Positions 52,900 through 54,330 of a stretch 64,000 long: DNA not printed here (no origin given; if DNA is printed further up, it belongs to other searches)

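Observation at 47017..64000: Accessory catabolic island with an unassignable substrate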

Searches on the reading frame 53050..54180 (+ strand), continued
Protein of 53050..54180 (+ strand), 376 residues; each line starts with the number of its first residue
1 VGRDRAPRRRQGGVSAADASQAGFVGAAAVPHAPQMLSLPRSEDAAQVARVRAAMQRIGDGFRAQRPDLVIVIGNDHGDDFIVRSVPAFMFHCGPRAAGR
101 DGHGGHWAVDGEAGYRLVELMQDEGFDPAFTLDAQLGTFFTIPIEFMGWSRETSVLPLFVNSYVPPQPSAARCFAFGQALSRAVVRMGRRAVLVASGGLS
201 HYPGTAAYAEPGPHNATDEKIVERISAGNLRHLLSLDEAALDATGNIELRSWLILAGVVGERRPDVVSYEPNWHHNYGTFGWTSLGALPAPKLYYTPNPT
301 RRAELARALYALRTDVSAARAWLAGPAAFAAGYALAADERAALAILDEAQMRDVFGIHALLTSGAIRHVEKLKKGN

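Call 20: search_protein_families(library=pfam, proteins=[L043:8614-9531:+, L043:8574-10007:+, L043:12840-15353:+, L043:12379-14445:+, L043:4545-6311:+, L043:4852-5232:+, L043:15463-16560:-, L043:2260-3684:+, L043:3694-4791:-, L043:15799-16827:+], max_evalue=0.001)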
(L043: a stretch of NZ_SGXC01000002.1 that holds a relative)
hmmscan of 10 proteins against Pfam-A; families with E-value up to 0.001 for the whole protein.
L043:8614-9531:+ (305 aa): 1 family
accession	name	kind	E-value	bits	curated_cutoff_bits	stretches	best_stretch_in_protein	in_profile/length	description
PF00941.27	FAD_binding_5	-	4.3e-37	128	27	1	29-196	3-169/170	FAD binding domain in molybdopterin dehydrogenase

L043:8574-10007:+ (477 aa): 3 families
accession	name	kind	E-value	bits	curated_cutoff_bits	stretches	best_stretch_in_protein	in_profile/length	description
PF01799.25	Fer2_2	-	1e-24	86.9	30.3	1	391-462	1-74/75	[2Fe-2S] binding domain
PF00111.32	Fer2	-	3.9e-06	27.1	21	1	324-375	2-53/77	2Fe-2S iron-sulfur cluster binding domain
PF13085.11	Fer2_3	-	2e-05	25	27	1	340-387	35-82/107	2Fe-2S iron-sulfur cluster binding domain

L043:12840-15353:+ (837 aa): 0 families

L043:12379-14445:+ (688 aa): 1 family
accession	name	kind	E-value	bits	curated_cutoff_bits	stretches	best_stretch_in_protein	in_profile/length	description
PF01019.26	G_glu_transpept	-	1.3e-104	351.3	27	1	204-682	2-511/512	Gamma-glutamyltranspeptidase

L043:4545-6311:+ (588 aa): 1 family
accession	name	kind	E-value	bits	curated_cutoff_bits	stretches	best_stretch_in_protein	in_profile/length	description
PF03401.19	TctC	-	1.7e-60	205.3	27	1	310-582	2-271/274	Tripartite tricarboxylate transporter family receptor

L043:4852-5232:+ (126 aa): 1 family
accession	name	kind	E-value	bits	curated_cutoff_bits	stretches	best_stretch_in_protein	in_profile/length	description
PF01042.26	Ribonuc_L-PSP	-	1.4e-30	106.2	27.3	1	14-125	6-120/121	Endoribonuclease L-PSP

L043:15463-16560:- (365 aa): 1 family
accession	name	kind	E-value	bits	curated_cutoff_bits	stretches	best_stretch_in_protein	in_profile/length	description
PF03401.19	TctC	-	3.8e-79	266.5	27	1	88-361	1-273/274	Tripartite tricarboxylate transporter family receptor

L043:2260-3684:+ (474 aa): 8 families
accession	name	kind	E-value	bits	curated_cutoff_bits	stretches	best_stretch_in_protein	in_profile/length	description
PF13500.12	AAA_26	-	7.5e-62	209.1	27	1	260-448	1-195/198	AAA domain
PF13649.12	Methyltransf_25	-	4.9e-18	66.1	27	1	50-143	1-97/97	Methyltransferase domain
PF08242.18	Methyltransf_12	-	1.6e-16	61.2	30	1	51-144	1-97/98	Methyltransferase domain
PF08241.18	Methyltransf_11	-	2.1e-15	57.5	21.2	1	51-146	1-94/95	Methyltransferase domain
PF13489.12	Methyltransf_23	-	9.4e-14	51.9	27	1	28-163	2-137/164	Methyltransferase domain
PF13847.12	Methyltransf_31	-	3.6e-10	40.1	27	1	49-151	6-113/145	Methyltransferase domain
PF01209.24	Ubie_methyltran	-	4.7e-05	23.3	20.1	1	49-163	50-167/233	ubiE/COQ5 methyltransferase family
PF05175.20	MTS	-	0.00017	21.7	23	1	46-102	31-89/170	Methyltransferase small domain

L043:3694-4791:- (365 aa): 2 families
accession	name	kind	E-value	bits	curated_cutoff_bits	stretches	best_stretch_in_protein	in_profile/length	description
PF03466.25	LysR_substrate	-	1.4e-34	119.7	28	1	151-354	5-208/209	LysR substrate binding domain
PF00126.33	HTH_1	-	1.2e-20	73.6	26.6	1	66-123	3-60/60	Bacterial regulatory helix-turn-helix protein, lysR family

L043:15799-16827:+ (342 aa): 0 families

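Call 25: search_solved_structures(query=window:53089-54180:+, max_evalue=0.01)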
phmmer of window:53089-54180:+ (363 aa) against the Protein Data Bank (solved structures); distinct sequences matched with E-value up to 0.01: 4.
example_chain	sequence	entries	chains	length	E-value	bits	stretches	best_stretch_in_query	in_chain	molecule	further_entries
8k04_A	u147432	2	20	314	1.2e-14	57.8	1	43-201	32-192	2,3-dihydroxyphenylpropionate/2,3-dihydroxicinnamic acid 1,2-dioxygenase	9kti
1b4u_B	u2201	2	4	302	4.8e-11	45.9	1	52-256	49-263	PROTOCATECHUATE 4,5-DIOXYGENASE | 4,5-DIOXYGENASE BETA CHAIN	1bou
3wrb_A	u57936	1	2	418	7.4e-06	28.8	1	10-247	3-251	Gallate dioxygenase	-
3wku_A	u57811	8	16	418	1.4e-05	27.9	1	10-247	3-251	Gallate dioxygenase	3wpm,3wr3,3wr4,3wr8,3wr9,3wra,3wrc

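Call 34: search_protein_families(library=pfam, alignment_id=A1, max_evalue=1)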
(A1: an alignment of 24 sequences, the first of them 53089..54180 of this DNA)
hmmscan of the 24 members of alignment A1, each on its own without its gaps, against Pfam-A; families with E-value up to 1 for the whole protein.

A. member 1, window:53089-54180:+ (363 aa): 1 family
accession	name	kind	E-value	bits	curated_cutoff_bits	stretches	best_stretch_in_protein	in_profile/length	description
PF02900.23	LigB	-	9.1e-27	94.2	26.3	1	14-263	2-265/269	Catalytic LigB subunit of aromatic ring-opening dioxygenase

B. families by the number of members that match (of 24 scanned): 9 families
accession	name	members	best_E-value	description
PF02900.23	LigB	24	8.5e-30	Catalytic LigB subunit of aromatic ring-opening dioxygenase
PF07746.16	LigA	18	0.0012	Aromatic-ring-opening dioxygenase LigAB, LigA subunit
PF11007.13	CotJA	2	0.097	Spore coat associated protein JA (CotJA)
PF12475.13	Amdo_NSP_1-3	2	0.28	Amdovirus non-structural protein 1-3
PF19380.4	DUF5955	1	0.0018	Family of unknown function (DUF5955)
PF25660.1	CcFV1_CP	1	0.042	Filamentous dsRNA virus capsid protein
PF11772.13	EpuA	1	0.083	DNA-directed RNA polymerase subunit beta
PF07624.16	PSD2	1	0.18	Protein of unknown function (DUF1585)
PF23702.2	ARM_ECM29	1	0.27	ECM29, ARM-like repeats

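Call 35: search_solved_structures(query=A1, max_evalue=1)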
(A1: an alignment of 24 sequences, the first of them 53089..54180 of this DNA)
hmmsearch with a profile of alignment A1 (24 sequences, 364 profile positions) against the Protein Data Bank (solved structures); distinct sequences matched with E-value up to 1: 26.
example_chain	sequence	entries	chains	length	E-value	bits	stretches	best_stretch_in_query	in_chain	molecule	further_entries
8k04_A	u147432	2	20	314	3.4e-19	72.3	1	35-199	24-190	2,3-dihydroxyphenylpropionate/2,3-dihydroxicinnamic acid 1,2-dioxygenase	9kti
1b4u_B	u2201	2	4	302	1.3e-13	53.9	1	53-256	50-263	PROTOCATECHUATE 4,5-DIOXYGENASE | 4,5-DIOXYGENASE BETA CHAIN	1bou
3wrb_A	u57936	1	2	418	1.9e-08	36.9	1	10-253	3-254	Gallate dioxygenase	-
3wku_A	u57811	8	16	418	2.6e-08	36.4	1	10-253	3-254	Gallate dioxygenase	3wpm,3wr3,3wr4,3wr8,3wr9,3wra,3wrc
7txy_A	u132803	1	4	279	2.4e-07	33.3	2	7-95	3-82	2-amino-5-chlorophenol 1,6-dioxygenase subunit alpha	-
8iq8_A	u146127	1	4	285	0.00036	22.8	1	12-189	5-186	3,4-dihydroxyphenylacetate 2,3-dioxygenase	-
8ihg_B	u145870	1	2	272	0.002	20.3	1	35-63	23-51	2-aminophenol 1,6-dioxygenase alpha subunit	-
7txy_B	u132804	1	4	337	0.0045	19.2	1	149-189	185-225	2-aminophenol 1,6-dioxygenase subunit beta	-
3vsg_B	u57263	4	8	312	0.0055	18.9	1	162-189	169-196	2-amino-5-chlorophenol 1,6-dioxygenase beta subunit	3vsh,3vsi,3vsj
8ihg_A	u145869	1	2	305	0.029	16.5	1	163-190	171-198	2-aminophenol 1,6-dioxygenase beta subunit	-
5n0o_A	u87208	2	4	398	0.3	13.2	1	281-347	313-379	Peptide N-methyltransferase | peptide N-methyltranferase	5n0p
5n0u_A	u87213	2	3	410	0.31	13.2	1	281-347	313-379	Peptide N-Methyltransferase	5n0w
5n0t_A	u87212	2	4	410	0.32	13.1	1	281-347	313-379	Peptide N-methyltransferase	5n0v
5n0s_A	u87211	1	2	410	0.32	13.1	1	281-347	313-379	Peptide N-methyltransferase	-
5n0n_A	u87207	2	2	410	0.32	13.1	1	281-347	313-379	Peptide N-methyltransferase | OphA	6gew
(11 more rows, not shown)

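Call 47: predict_structure(alignment_id=A1)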
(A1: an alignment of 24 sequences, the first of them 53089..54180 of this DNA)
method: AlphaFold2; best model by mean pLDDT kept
length: 363 residues; sequences in the alignment: 24
mean_pLDDT: 87.8   pTM: 0.75
mean pLDDT of the five models: 87.8, 86.0, 85.9, 81.9, 80.0
residues with pLDDT >= 90: 236; 70-90: 78; 50-70: 42; < 50: 7
segments of 3 or more residues with pLDDT < 50: 23-27
pLDDT, mean of each block of 10 residues (from residue 1): 63 92 51 88 98 97 65 85 87 95 97 93 89 95 92 89 97 96 80 65 93 95 87 89 94 92 91 72 71 96 97 97 96 95 90 96 82
secondary structure, 60 per line:
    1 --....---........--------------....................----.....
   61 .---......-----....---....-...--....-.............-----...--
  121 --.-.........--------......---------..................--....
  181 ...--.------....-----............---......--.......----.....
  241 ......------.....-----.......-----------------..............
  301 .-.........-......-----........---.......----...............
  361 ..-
elements in order: H3-6 E10-17 H32-51 E56-61 H65-70 E76-79 E83-86 E93-96 H98-110 E116-118 H125-133 E142-147 H157-174 E177-183 H193-196 H202-213 H217-222 H225-231 H236-246 E253-257 E263-269 H287-301 H303-311 H313-318 H324-331 H335-341 H346-362

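Call 51: fold_search(model_id=the predicted structure, library=pdb)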
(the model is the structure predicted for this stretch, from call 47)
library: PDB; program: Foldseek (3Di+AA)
matches with E <= 10: 534; with E <= 0.001: 32
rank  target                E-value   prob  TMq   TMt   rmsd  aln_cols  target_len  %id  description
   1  3wrb_B                1.3e-18  1.00  0.62  0.56  18.1       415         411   20  Crystal structure of the anaerobic H124F DESb-Gallate complex (released 2014-04-30)
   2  3wra_B                2.3e-18  1.00  0.63  0.57  18.3       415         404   18  Crystal structure of the desB-Gallate complex exposed to Aerobic Atomosphere (released 2014-04-30)
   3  3wr9_A                3.4e-18  1.00  0.63  0.55  18.0       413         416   20  Crystal structure of the Anaerobic DesB-Gallate complex (released 2014-04-30)
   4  3wku_B                4.6e-18  1.00  0.63  0.57  18.2       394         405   19  Crystal structure of the anaerobic DesB-gallate complex (released 2014-04-30)
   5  3wrc_A                4.6e-18  1.00  0.61  0.56  17.9       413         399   20  Crystal structure of the anaerobic DesB-Protocatechuate (PCA) complex (released 2014-04-30)
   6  3wrb_A                4.6e-18  1.00  0.62  0.55  18.2       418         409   19  Crystal structure of the anaerobic H124F DESb-Gallate complex (released 2014-04-30)
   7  3wku_A                1.4e-17  1.00  0.64  0.57  18.1       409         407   20  Crystal structure of the anaerobic DesB-gallate complex (released 2014-04-30)
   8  3wpm_A                1.4e-17  1.00  0.63  0.56  17.9       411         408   20  Crystal structure of the anaerobic DesB-gallate complex by co-crystallization (released 2014-04-30)
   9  3wr8_A                1.6e-17  1.00  0.62  0.56  18.1       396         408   20  Crystal structure of DesB from Sphingobium sp. strain SYK-6 (released 2014-04-30)
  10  8k04_A                6.9e-16  1.00  0.59  0.67   6.9       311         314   20  CryoEM structure of a 2,3-hydroxycinnamic acid 1,2-dioxygenase MhpB in apo form (released 2024-07-10)
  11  1bou_B                7.3e-16  1.00  0.61  0.73   3.3       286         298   21  THREE-DIMENSIONAL STRUCTURE OF LIGAB (released 1999-05-04)
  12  7txy_C                1.4e-15  1.00  0.56  0.72   4.8       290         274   18  Crystal structure of the 2-Aminophenol 1,6-dioxygenase from the ARO bacterial microcompartment of Micromonospora rosar (released 2023-02-15)
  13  7txy_A                1.6e-15  1.00  0.57  0.73   4.3       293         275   18  Crystal structure of the 2-Aminophenol 1,6-dioxygenase from the ARO bacterial microcompartment of Micromonospora rosar (released 2023-02-15)
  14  7txy_E                3.0e-15  1.00  0.58  0.74   4.6       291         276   18  Crystal structure of the 2-Aminophenol 1,6-dioxygenase from the ARO bacterial microcompartment of Micromonospora rosar (released 2023-02-15)
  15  8ihg_B                4.0e-13  1.00  0.52  0.68   5.2       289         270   17  Crystal structure of aminophenol dioxygenase from Pseudomonas species AP-3 (released 2024-02-28)
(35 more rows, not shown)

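Call 70: search_dna_similar(query=window:53089-54180:+, collection=plasmids, mode=protein, max_rows=15)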
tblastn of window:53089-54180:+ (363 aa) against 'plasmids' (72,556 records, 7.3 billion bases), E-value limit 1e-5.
Records with a match: 188; places in all: 218; records where one place covers at least 80% of the query: 0.
Best place of each record, by identity: <60% 188.
By first word of the organism name: Rhodococcus 28; Sphingobium 12; Escherichia 12; Novosphingobium 11; Azospirillum 10; Roseomonas 10; Ralstonia 9; Rhizobium 9; Bradyrhizobium 8; Pseudomonas 7; and 40 more.
By predicted mobility (MOB-suite, as given by PLSDB): non-mobilizable 100; conjugative 45; mobilizable 43.
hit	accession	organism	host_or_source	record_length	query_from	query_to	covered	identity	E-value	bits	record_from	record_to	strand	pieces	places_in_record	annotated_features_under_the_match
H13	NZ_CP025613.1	Niveispirillum cyanobacteriorum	sing cell,cyanobacterial aggregates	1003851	11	265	70%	31.6%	7e-21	101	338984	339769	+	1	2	none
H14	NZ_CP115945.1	Ralstonia syzygii R24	Syzygium aromaticum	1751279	6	249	67%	31.4%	3e-11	72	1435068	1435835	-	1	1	none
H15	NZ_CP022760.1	Ralstonia solanacearum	Solanum tuberosum,single cell,Potato ...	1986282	6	249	67%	31.1%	6e-11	72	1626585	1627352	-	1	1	none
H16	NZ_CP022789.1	Ralstonia solanacearum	Solanum tuberosum,single cell,Potato ...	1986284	6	249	67%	31.1%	6e-11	72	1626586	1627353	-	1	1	none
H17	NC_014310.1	Ralstonia solanacearum PSI07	-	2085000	6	249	67%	31.1%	6e-11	72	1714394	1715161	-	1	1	none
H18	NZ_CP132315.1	Shinella oryzae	Homo sapiens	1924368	7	273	74%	28.2%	7e-21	101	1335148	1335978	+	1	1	none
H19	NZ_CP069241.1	Rhodococcus sp. USK13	cell culture,Sand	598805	7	260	70%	29.5%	2e-17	91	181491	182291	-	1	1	hypothetical protein (x2)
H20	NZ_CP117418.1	Novosphingobium humi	Single cell,Soil from military shooting ...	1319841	8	270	72%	27.8%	4e-20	99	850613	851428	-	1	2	none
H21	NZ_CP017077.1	Novosphingobium resinovorum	single cell,soil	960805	2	249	68%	28.6%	2e-9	67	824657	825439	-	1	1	gallate dioxygenase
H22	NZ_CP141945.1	Novosphingobium sp. RL4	Rheum palmatum L.,Single ...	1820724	6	246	66%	29.1%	4e-9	66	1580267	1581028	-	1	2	none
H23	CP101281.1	Burkholderia sp. FXe9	bacteria,soil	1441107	11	265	70%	27.1%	2e-8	63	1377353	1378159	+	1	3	hypothetical protein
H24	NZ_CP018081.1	Sulfitobacter alexandrii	Alexandrium minutum,cell culture,cell ...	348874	4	270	74%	25.7%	2e-11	73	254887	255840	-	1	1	3-carboxyethylcatechol 2,3-dioxygenase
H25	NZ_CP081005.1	Mycobacterium sp. IDR2000157661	Homo sapiens,Isolate,Hand Laceration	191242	45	258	59%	31.9%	3e-17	91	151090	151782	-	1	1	extradiol ring-cleavage dioxygenase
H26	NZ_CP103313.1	Mycolicibacterium rufum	-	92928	47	258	58%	32.2%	4e-17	90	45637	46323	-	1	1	extradiol ring-cleavage dioxygenase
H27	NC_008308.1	Novosphingobium sp. KA1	-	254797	53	269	60%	31.0%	5e-18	93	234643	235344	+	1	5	hypothetical protein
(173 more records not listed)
